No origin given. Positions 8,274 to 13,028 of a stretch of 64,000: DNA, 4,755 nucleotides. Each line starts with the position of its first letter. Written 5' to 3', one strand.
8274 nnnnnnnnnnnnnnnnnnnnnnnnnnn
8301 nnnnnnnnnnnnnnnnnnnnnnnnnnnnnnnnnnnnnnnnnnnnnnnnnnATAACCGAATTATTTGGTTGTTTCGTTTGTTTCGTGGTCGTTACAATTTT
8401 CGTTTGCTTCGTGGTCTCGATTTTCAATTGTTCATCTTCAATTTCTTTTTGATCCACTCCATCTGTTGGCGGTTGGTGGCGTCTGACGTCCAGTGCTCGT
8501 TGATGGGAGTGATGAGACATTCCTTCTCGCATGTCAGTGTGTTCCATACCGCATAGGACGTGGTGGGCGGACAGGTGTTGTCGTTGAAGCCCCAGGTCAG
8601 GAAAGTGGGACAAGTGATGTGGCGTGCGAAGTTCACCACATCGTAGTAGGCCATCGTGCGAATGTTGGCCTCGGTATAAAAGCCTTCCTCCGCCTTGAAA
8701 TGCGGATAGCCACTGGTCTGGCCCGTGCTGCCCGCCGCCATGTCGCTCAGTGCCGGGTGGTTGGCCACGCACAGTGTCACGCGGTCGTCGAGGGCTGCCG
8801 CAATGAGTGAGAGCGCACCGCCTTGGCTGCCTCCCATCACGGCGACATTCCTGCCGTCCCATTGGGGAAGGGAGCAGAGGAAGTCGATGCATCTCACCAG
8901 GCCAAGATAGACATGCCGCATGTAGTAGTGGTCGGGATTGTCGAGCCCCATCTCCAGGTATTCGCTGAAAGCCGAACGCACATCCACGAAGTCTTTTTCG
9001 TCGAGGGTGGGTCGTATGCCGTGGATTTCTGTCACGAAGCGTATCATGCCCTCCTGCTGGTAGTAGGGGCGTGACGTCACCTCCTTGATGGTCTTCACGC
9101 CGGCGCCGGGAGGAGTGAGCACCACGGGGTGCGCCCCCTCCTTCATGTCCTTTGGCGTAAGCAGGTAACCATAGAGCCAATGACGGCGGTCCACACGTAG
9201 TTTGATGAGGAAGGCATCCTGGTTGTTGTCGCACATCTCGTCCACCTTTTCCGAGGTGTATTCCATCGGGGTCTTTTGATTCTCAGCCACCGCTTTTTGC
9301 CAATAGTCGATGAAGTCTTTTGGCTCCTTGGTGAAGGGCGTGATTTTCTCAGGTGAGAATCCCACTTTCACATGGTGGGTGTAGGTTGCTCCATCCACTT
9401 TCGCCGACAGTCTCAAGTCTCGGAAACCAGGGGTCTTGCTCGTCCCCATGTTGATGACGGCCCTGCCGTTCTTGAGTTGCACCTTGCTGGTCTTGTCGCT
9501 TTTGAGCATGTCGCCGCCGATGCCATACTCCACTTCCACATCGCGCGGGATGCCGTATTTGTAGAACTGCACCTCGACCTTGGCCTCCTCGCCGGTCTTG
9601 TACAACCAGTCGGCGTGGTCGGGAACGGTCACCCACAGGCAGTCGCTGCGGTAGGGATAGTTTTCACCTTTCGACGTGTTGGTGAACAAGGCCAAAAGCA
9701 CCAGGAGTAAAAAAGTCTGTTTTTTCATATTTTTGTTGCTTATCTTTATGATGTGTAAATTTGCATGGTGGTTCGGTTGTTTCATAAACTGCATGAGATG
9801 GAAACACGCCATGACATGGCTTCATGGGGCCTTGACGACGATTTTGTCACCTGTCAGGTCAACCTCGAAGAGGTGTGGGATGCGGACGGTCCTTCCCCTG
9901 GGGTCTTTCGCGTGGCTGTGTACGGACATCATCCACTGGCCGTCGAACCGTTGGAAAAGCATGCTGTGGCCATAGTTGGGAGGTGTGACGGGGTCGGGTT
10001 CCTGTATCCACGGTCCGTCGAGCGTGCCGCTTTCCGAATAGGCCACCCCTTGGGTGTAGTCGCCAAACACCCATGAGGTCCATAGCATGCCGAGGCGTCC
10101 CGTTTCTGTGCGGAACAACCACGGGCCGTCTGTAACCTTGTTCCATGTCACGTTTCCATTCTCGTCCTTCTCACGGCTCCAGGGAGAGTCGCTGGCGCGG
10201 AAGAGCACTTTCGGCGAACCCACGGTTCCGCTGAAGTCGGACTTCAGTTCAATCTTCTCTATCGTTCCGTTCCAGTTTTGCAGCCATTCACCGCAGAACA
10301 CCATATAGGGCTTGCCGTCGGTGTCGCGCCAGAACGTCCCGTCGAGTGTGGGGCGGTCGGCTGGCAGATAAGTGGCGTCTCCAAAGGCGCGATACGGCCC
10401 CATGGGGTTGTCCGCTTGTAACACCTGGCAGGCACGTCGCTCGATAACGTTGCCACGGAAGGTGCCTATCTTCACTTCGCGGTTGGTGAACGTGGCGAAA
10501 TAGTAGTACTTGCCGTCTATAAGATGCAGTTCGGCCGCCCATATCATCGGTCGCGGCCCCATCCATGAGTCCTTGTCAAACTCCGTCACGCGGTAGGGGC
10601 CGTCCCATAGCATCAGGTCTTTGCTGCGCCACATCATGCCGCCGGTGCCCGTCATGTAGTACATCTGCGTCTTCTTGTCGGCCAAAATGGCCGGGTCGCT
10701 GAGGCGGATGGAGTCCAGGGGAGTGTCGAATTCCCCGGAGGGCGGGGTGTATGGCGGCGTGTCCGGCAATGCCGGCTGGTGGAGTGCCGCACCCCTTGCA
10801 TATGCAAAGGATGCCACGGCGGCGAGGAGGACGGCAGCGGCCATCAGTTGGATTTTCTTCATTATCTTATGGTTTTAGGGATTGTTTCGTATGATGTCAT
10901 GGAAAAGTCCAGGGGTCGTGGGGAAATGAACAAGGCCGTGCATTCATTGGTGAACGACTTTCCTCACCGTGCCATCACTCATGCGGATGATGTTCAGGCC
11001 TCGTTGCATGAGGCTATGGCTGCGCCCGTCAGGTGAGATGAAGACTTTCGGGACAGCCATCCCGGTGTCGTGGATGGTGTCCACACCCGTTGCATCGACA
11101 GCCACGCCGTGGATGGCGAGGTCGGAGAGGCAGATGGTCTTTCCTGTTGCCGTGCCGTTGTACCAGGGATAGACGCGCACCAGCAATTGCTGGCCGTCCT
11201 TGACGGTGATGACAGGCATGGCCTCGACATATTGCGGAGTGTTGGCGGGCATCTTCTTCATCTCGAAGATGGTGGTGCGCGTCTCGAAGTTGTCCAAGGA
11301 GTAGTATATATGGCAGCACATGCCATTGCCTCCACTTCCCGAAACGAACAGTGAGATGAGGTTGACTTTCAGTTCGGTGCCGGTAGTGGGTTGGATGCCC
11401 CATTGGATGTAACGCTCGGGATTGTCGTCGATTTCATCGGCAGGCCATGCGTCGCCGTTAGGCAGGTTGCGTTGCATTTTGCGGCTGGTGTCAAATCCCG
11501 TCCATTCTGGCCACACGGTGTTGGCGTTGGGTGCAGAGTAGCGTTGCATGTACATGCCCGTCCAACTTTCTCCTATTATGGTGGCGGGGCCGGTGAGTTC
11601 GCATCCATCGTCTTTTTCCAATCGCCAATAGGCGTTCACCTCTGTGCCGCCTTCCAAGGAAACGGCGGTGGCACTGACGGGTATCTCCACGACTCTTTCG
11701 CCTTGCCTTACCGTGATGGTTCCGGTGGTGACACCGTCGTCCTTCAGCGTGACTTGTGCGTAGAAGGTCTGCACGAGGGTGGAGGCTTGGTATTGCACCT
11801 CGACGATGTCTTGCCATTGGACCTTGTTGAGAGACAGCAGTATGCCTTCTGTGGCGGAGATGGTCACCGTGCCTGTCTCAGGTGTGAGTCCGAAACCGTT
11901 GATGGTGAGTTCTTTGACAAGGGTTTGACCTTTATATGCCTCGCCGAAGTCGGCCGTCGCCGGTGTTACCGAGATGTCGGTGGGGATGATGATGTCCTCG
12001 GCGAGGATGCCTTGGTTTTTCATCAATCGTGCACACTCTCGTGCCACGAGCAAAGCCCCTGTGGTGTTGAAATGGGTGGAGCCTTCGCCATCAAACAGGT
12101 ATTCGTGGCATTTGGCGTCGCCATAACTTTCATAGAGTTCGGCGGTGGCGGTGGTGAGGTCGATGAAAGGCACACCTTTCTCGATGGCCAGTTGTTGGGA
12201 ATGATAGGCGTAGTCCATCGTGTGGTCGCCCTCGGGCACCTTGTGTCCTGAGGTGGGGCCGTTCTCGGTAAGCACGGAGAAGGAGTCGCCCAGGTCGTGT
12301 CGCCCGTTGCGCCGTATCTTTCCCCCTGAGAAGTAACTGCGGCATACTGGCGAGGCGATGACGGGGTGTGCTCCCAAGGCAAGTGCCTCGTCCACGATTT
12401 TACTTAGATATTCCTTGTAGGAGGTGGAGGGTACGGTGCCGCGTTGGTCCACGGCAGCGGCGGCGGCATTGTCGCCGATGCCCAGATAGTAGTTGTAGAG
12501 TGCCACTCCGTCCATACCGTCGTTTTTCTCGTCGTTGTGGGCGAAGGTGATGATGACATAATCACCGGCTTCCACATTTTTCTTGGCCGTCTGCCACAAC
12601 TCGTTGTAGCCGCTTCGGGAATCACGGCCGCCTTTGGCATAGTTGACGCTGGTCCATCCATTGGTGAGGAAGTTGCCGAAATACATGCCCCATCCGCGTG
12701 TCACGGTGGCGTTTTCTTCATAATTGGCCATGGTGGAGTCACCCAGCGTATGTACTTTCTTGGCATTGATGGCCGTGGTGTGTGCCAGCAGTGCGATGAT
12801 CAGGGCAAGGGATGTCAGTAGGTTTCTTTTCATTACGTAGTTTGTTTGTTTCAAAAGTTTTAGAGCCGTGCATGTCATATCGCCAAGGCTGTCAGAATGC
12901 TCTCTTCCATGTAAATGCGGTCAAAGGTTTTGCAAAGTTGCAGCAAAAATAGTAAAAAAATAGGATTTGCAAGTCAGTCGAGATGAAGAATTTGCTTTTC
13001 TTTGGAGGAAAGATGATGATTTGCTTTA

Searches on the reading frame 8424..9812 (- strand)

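Call 6: search_protein_families(library=pfam, proteins=[window:8424-9812:-], max_evalue=0.001)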
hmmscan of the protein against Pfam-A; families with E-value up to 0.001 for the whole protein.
window:8424-9812:- (462 aa): 4 families
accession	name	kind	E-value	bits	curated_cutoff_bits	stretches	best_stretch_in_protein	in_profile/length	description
PF05448.18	AXE1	-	2.3e-45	155.2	21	1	159-456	16-320/321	Acetyl xylan esterase (AXE1)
PF00326.27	Peptidase_S9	-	2.8e-10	40.5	22.6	1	306-453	49-198/213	Prolyl oligopeptidase family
PF02129.25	Peptidase_S15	-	2.5e-05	24.6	23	0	307-361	82-135/262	X-Pro dipeptidyl-peptidase (S15 family)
PF22244.2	GCE_fung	-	0.00036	20.9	27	1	304-353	86-137/231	Glucuronyl esterase, fungi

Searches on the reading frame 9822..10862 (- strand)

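Call 6: search_protein_families(library=pfam, proteins=[window:9822-10862:-], max_evalue=0.001)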
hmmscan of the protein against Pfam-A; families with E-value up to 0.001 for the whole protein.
window:9822-10862:- (346 aa): 1 family
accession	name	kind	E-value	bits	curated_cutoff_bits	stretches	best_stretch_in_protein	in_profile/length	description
PF04616.20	Glyco_hydro_43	-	3.5e-30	105.8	32.2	1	47-328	3-277/288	Glycosyl hydrolases family 43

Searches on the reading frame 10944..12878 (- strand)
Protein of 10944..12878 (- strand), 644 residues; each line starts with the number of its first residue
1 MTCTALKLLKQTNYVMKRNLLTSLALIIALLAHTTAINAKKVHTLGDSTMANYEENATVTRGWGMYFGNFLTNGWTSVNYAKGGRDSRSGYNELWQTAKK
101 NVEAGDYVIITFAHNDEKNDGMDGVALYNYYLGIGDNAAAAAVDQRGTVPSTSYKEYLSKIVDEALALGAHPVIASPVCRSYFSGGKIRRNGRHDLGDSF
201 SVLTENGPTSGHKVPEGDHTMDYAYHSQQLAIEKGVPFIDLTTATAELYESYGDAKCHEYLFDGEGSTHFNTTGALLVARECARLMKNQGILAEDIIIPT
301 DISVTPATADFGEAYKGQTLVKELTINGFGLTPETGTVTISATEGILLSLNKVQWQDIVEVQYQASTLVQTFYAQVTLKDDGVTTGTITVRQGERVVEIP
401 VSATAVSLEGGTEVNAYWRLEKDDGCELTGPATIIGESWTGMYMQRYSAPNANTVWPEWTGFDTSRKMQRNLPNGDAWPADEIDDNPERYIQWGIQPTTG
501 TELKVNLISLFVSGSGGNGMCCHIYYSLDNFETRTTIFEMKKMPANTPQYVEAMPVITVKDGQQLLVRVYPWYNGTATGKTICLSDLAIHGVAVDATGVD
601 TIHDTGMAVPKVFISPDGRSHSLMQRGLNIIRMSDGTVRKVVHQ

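Call 6: search_protein_families(library=pfam, proteins=[window:10944-12878:-], max_evalue=0.001)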
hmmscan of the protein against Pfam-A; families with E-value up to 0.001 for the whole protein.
window:10944-12878:- (644 aa): 2 families
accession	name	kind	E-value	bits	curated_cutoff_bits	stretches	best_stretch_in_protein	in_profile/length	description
PF13472.12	Lipase_GDSL_2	-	6.7e-10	40.2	32.9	1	45-275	2-176/178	GDSL-like Lipase/Acylhydrolase family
PF00657.28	Lipase_GDSL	-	1.8e-05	25.4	23.6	1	44-280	3-206/208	GDSL-like Lipase/Acylhydrolase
